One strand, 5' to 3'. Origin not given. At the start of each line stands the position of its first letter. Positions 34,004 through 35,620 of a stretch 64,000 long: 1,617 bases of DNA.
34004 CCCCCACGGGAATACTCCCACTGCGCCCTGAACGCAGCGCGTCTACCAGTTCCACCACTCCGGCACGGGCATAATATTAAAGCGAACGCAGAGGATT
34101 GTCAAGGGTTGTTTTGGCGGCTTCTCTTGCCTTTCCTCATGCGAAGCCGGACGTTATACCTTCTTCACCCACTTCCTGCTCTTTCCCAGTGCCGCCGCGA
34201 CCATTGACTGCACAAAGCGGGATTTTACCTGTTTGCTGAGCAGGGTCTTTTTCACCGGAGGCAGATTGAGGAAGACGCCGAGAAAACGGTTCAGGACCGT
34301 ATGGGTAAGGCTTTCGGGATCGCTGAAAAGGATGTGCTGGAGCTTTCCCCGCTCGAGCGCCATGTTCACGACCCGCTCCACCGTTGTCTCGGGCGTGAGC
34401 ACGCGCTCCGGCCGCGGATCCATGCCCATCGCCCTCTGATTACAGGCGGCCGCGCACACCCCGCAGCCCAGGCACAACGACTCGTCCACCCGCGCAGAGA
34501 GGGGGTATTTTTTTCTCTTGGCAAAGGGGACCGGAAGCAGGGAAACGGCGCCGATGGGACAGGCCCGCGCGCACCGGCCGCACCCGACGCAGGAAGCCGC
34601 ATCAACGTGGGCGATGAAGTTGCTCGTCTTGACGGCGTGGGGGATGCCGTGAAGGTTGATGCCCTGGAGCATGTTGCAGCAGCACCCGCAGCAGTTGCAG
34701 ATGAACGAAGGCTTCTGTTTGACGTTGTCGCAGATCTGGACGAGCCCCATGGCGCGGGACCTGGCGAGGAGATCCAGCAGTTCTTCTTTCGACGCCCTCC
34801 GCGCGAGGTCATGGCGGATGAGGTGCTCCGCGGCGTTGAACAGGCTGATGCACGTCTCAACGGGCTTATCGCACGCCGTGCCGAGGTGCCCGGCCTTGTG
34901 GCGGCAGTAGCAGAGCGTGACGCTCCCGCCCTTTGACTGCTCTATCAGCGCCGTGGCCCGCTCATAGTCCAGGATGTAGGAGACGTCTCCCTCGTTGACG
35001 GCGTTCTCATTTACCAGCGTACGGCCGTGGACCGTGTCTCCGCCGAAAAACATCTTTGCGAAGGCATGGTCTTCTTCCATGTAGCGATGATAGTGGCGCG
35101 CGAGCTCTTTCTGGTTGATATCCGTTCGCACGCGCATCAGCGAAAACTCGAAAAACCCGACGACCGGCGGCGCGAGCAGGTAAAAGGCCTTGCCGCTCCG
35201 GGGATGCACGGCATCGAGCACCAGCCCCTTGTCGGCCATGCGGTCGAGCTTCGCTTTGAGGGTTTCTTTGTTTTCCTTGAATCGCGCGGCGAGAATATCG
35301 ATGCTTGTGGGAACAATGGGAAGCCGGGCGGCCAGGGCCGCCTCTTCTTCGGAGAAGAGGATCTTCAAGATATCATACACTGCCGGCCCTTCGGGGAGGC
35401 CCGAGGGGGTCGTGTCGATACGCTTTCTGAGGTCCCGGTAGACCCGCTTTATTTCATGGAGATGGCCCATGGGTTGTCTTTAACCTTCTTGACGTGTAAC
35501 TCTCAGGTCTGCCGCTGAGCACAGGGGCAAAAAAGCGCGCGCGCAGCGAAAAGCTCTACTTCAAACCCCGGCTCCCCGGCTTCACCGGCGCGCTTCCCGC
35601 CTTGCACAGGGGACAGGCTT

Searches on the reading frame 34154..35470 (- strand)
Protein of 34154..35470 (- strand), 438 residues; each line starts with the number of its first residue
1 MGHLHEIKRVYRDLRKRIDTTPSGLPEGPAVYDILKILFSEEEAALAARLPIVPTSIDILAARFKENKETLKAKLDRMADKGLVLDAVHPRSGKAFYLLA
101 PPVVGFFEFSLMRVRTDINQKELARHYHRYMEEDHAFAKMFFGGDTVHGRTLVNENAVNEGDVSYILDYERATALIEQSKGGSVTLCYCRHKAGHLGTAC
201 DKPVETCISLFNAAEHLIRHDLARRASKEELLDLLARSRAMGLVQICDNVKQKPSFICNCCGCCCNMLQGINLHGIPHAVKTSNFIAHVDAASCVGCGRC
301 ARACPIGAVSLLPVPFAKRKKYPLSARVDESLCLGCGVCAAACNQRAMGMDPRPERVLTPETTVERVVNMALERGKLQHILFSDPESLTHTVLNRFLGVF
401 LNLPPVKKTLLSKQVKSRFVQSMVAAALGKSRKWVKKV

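Call 53: search_protein_families(library=pfam, proteins=[window:34154-35470:-], max_evalue=0.01)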
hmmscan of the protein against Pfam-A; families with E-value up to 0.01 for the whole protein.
window:34154-35470:- (438 aa): 10 families
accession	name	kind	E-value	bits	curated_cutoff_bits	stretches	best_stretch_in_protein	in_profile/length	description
PF12837.12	Fer4_6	-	5e-11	42.4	25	2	286-308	1-23/24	4Fe-4S binding domain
PF12838.12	Fer4_7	-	2.9e-10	40.9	27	2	293-346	1-51/52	4Fe-4S dicluster domain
PF00037.32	Fer4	-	1.9e-08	34.2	21.1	2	288-309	2-23/24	4Fe-4S binding domain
PF13187.11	Fer4_9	-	1.1e-06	29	27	1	294-348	2-52/52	4Fe-4S dicluster domain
PF14697.11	Fer4_21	-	1.5e-06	28.7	35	1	326-347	1-22/59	4Fe-4S dicluster domain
PF12797.12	Fer4_2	-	2.1e-05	24.6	24.5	1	288-305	4-21/22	4Fe-4S binding domain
PF13237.11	Fer4_10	-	3.3e-05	24.1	25.5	1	289-343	4-52/53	4Fe-4S dicluster domain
PF17179.9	Fer4_22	-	8.5e-05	23.8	27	1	281-306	68-93/95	4Fe-4S dicluster domain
PF25160.1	LdpA_Fe-S-bd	-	0.00014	22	27.6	1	287-309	21-43/49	LdpA Fe-S cluster-binding domain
PF13183.11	Fer4_8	-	0.0029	18.5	27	1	291-345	2-66/68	4Fe-4S dicluster domain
